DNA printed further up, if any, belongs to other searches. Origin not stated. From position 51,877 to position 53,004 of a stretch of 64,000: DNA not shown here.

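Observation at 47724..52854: Heterodisulfide-reductase-like redox module (hdrC-hdrB-hdrA-hdrD-like + amidohydrolase) embedded inside a pseudaminic acid operon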

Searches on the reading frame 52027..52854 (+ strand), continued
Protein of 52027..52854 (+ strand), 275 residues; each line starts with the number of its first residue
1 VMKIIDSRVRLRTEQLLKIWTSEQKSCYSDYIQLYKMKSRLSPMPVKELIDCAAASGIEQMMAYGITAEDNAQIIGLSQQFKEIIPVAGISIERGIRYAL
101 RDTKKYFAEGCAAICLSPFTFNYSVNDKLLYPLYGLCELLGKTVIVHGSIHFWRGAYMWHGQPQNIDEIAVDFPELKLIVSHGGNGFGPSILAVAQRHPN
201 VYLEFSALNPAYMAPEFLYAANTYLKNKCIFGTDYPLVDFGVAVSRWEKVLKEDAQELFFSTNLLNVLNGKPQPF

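Call 53: predict_structure(alignment_id=A2)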
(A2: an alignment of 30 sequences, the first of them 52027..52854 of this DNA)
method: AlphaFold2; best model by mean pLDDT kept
length: 275 residues; sequences in the alignment: 30
mean_pLDDT: 90.8   pTM: 0.90
mean pLDDT of the five models: 90.8, 90.7, 90.2, 89.5, 89.4
residues with pLDDT >= 90: 205; 70-90: 49; 50-70: 18; < 50: 3
segments of 3 or more residues with pLDDT < 50: none
pLDDT, mean of each block of 10 residues (from residue 1): 92 91 68 85 96 98 94 98 98 94 98 92 90 98 87 56 92 97 73 95 91 90 96 93 95 97 97 88
secondary structure, 60 per line:
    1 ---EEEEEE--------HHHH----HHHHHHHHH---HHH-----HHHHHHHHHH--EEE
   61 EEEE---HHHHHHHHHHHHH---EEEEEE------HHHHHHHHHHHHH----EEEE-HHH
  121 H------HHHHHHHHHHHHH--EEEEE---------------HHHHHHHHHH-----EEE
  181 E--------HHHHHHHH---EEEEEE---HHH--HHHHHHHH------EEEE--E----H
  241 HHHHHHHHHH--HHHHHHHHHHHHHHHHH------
elements in order: E4-9 H18-21 H26-34 H46-55 E58-64 H68-80 E84-89 H96-108 E113-116 H118-121 H128-140 E143-147 H163-172 E178-181 H190-197 E201-206 H215-222 E229-232 H240-250 H253-269

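Call 55: fold_search(model_id=the predicted structure, library=pdb)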
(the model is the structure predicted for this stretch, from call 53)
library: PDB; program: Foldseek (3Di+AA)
matches with E <= 10: 1863; with E <= 0.001: 235
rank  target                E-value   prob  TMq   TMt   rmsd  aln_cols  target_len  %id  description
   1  3irs_A                2.0e-16  1.00  0.81  0.80   3.5       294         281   26  CRYSTAL STRUCTURE OF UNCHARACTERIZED TIM-BARREL PROTEIN BB4693 FROM Bordetella bronchiseptica (released 2009-09-01)
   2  5vn5_C                9.3e-12  1.00  0.67  0.57   8.3       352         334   18  Crystal structure of LigY from Sphingobium sp. strain SYK-6 (released 2017-09-27)
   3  6e6i_F                1.8e-11  1.00  0.68  0.57   7.2       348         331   18  Crystal structure of 4-methyl HOPDA bound to LigY from Sphingobium sp. strain SYK-6 (released 2019-01-30)
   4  3cjp_A                2.9e-11  1.00  0.67  0.70   5.2       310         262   15  Crystal structure of an uncharacterized amidohydrolase CAC3332 from Clostridium acetobutylicum (released 2008-03-25)
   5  4i6k                  4.1e-11  1.00  0.64  0.66   4.7       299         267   13  Crystal structure of probable 2-PYRONE-4,6-DICARBOXYLIC ACID HYDROLASE ABAYE1769 (TARGET EFI-505029) from Acinetobacter  (released 2012-12-12)
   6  4l6d_A                2.3e-09  1.00  0.71  0.60   6.0       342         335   13  Crystal structure of 5-carboxyvanillate decarboxylase from Sphingomonas paucimobilis complexed with vanillic acid (released 2013-11-13)
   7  4ifk_A                2.9e-09  1.00  0.64  0.55   7.5       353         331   14  Arginines 51 and 239* from a Neighboring Subunit are Essential for Catalysis in a Zinc-dependent Decarboxylase (released 2013-09-18)
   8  4eri_A                3.3e-09  1.00  0.64  0.54   7.4       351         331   13  Evidence for a Dual Role of an Active Site Histidine in alpha-Amino-beta-Carboxymuconate-epsilon-Semialdehyde Decarbox (released 2012-08-22)
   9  4qro_G                3.5e-09  1.00  0.71  0.61   5.6       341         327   14  CRYSTAL STRUCTURE of DIHYDROXYBENZOIC ACID DECARBBOXYLASE BPRO_2061 (TARGET EFI-500288) FROM POLAROMONAS SP. JS666 WIT (released 2014-08-06)
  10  4hjw_A                4.1e-09  1.00  0.65  0.50   8.4       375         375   12  Crystal structure of Metarhizium anisopliae IDCase in apo form (released 2013-09-11)
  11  2hbx_A                5.6e-09  1.00  0.66  0.56   7.5       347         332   14  Crystal Structure of alpha-Amino-beta-Carboxymuconate-epsilon-Semialdehyde-Decarboxylase (ACMSD) (released 2006-09-19)
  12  2gzx_A                6.3e-09  1.00  0.60  0.65   4.9       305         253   12  Crystal Structure of the TatD deoxyribonuclease MW0446 from Staphylococcus aureus. Northeast Structural Genomics Conso (released 2006-07-11)
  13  3ij6_A                7.5e-09  1.00  0.67  0.61   5.6       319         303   15  CRYSTAL STRUCTURE OF AN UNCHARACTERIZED METAL-DEPENDENT HYDROLASE FROM Lactobacillus acidophilus (released 2009-08-18)
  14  4hk5_A                8.5e-09  1.00  0.66  0.52   7.8       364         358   12  Crystal structure of Cordyceps militaris IDCase in apo form (released 2013-09-11)
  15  2f6k_A                8.5e-09  1.00  0.62  0.57   7.2       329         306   13  Crystal Structure of Amidohydrorolase II; Northeast Structural Genomics Target LpR24 (released 2006-01-10)
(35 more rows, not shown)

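Call 66: search_protein_families(library=ncbifam, proteins=[L108:8138-8587:+, L108:8602-9039:+, L111:6590-7039:+, L111:7054-7491:+, L108:9059-10198:+, L108:10159-11646:+], max_evalue=0.01)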
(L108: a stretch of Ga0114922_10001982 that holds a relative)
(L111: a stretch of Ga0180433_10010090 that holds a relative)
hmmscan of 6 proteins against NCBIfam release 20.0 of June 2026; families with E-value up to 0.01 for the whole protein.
L108:8138-8587:+ (149 aa): 0 families

L108:8602-9039:+ (145 aa): 2 families
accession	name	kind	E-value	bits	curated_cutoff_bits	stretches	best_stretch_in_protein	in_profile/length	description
NF006045.0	PRK08190.1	subfamily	0.0014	17.6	282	1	89-141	88-138/467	bifunctional enoyl-CoA hydratase/phosphate acetyltransferase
NF003359.0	PRK04424.1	equivalog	0.002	17.8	183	1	88-121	132-165/190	transcription factor FapR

L111:6590-7039:+ (149 aa): 0 families

L111:7054-7491:+ (145 aa): 1 family
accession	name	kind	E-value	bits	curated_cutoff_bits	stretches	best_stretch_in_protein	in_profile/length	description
NF003359.0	PRK04424.1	equivalog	0.0017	18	183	1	88-139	132-178/190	transcription factor FapR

L108:9059-10198:+ (379 aa): 2 families
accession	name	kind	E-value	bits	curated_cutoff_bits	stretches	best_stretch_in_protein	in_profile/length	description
TIGR01575.1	rimI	equivalog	0.00028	21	86.4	1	248-332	31-117/132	ribosomal protein S18-alanine N-acetyltransferase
NF000360.1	sat4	exception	0.0025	17.9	380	1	251-333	74-158/180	streptothricin N-acetyltransferase Sat4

L108:10159-11646:+ (495 aa): 5 families
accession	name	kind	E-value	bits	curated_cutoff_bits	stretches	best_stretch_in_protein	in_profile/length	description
NF050818.1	PolSacchBiosHfsF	equivalog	3.1e-13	49.6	700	1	40-479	20-460/468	polysaccharide biosynthesis protein HfsF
TIGR01695.1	murJ_mviN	equivalog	8.6e-06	24.7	235.55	1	94-486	81-503/506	murein biosynthesis integral membrane protein MurJ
NF007773.0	PRK10459.1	equivalog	0.00011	21.3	273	1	86-481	68-469/492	MOP flippase family protein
TIGR00797.1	matE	subfamily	0.00039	19.4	147.4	1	260-451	28-224/396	MATE family efflux transporter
NF047674.1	TeichurnBiosyTuaB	equivalog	0.0049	16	580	1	48-477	34-467/469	teichuronic acid biosynthesis protein TuaB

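Call 69: find_encoding_contigs(protein=P0174, flank=10000, max_places=1)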
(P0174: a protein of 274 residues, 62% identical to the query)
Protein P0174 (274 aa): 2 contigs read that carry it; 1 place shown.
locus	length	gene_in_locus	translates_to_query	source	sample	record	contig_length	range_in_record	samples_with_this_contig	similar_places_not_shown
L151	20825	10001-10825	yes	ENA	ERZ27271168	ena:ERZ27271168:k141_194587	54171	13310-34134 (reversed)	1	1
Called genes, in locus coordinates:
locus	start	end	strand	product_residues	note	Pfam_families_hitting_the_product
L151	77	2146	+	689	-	PF13231:PMT_2 (weak)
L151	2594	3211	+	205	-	PF25084:LbH_EIF2B, PF25087:GMPPB_C (faint), PF00132:Hexapep, PF14602:Hexapep_2 (weak), PF00132:Hexapep (weak)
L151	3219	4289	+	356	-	PF01041:DegT_DnrJ_EryC1, PF01212:Beta_elim_lyase, PF00266:Aminotran_5 (weak), PF01053:Cys_Met_Meta_PP (weak)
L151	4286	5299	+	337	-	PF01408:GFO_IDH_MocA, PF02894:GFO_IDH_MocA_C, PF22725:GFO_IDH_MocA_C3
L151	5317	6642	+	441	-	PF02737:3HCDH_N (faint), PF03446:NAD_binding_2 (weak), PF03721:UDPG_MGDP_dh_N, PF00984:UDPG_MGDP_dh, PF03720:UDPG_MGDP_dh_C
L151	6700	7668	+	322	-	PF01073:3Beta_HSD, PF01370:Epimerase, PF02719:Polysacc_synt_2, PF07993:NAD_binding_4 (faint), PF16363:GDP_Man_Dehyd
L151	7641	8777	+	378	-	PF00155:Aminotran_1_2, PF01041:DegT_DnrJ_EryC1, PF01053:Cys_Met_Meta_PP (weak)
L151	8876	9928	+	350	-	-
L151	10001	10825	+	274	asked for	PF04909:Amidohydro_2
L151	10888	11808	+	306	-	PF00132:Hexapep (weak), PF25084:LbH_EIF2B, PF25087:GMPPB_C (weak), PF00132:Hexapep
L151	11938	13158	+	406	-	PF13524:Glyco_trans_1_2 (weak)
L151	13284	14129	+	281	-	-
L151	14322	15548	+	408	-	-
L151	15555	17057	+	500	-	PF01943:Polysacc_synt, PF13440:Polysacc_synt_3, PF03023:MurJ (faint)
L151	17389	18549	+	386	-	PF13439:Glyco_transf_4, PF13579:Glyco_trans_4_4, PF00534:Glycos_transf_1, PF13692:Glyco_trans_1_4, PF13524:Glyco_trans_1_2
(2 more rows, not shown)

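Call 70: find_encoding_contigs(protein=P0176, flank=10000, max_places=1)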
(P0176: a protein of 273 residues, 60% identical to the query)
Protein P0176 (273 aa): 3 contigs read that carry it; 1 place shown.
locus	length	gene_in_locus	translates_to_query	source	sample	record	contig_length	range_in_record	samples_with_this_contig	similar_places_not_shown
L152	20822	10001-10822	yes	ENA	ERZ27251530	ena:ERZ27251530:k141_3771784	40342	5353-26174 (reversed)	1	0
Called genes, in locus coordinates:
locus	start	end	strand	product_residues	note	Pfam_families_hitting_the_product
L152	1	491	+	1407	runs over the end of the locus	PF00395:SLH (faint), PF13620:CarboxypepD_reg, PF13715:CarbopepD_reg_2 (faint)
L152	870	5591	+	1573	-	PF00395:SLH (faint), PF13620:CarboxypepD_reg, PF13715:CarbopepD_reg_2 (faint)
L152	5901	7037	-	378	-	PF01041:DegT_DnrJ_EryC1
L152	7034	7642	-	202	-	PF13302:Acetyltransf_3, PF00583:Acetyltransf_1, PF13420:Acetyltransf_4 (weak), PF13523:Acetyltransf_8 (weak), PF13508:Acetyltransf_7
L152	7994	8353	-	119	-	-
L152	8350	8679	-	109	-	PF00892:EamA (weak)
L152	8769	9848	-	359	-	PF00535:Glycos_transf_2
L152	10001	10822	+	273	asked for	PF04909:Amidohydro_2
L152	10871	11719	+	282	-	-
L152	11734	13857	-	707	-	PF07719:TPR_2 (faint), PF13181:TPR_8 (faint), PF13424:TPR_12 (faint), PF13428:TPR_14 (faint), PF14559:TPR_19 (faint)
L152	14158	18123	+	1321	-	PF04230:PS_pyruv_trans, PF00535:Glycos_transf_2, PF10111:Glyco_tranf_2_2 (weak), PF13506:Glyco_transf_21 (faint), PF13641:Glyco_tranf_2_3, PF00535:Glycos_transf_2, PF13641:Glyco_tranf_2_3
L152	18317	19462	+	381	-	PF01041:DegT_DnrJ_EryC1, PF00155:Aminotran_1_2, PF00266:Aminotran_5 (weak)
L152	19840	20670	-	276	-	PF00685:Sulfotransfer_1 (faint), PF13469:Sulfotransfer_3 (faint)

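Call 78: search_protein_representatives(alignment_id=A2)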
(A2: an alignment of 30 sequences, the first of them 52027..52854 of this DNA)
Query: 30 sequences, 274 profile positions. Proteins with E-value up to 0.001 (for the whole library): 3713; up to 1e-10: 1183; up to 1e-30: 36. The best 150 are listed.
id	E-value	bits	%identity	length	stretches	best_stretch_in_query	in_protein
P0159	2.8e-141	486.2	-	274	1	1-273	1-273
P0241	1.3e-90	320.1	-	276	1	1-271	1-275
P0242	5.4e-72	258.9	-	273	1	2-267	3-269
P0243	2.7e-67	243.5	-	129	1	157-273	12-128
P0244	2.1e-63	230.8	-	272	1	1-269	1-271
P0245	2.3e-61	224.1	-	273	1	1-270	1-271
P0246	3.7e-56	207.0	-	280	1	1-272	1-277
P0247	2.7e-54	200.9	-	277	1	2-268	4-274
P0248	3.6e-53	197.2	-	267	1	3-268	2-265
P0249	3.9e-50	187.3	-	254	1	23-267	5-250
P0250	1.0e-47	179.3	-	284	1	2-267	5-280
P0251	5.5e-46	173.6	-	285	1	1-267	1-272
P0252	3.5e-43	164.5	-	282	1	2-266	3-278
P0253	4.6e-39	150.9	-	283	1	2-265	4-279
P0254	2.0e-37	145.6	-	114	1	1-108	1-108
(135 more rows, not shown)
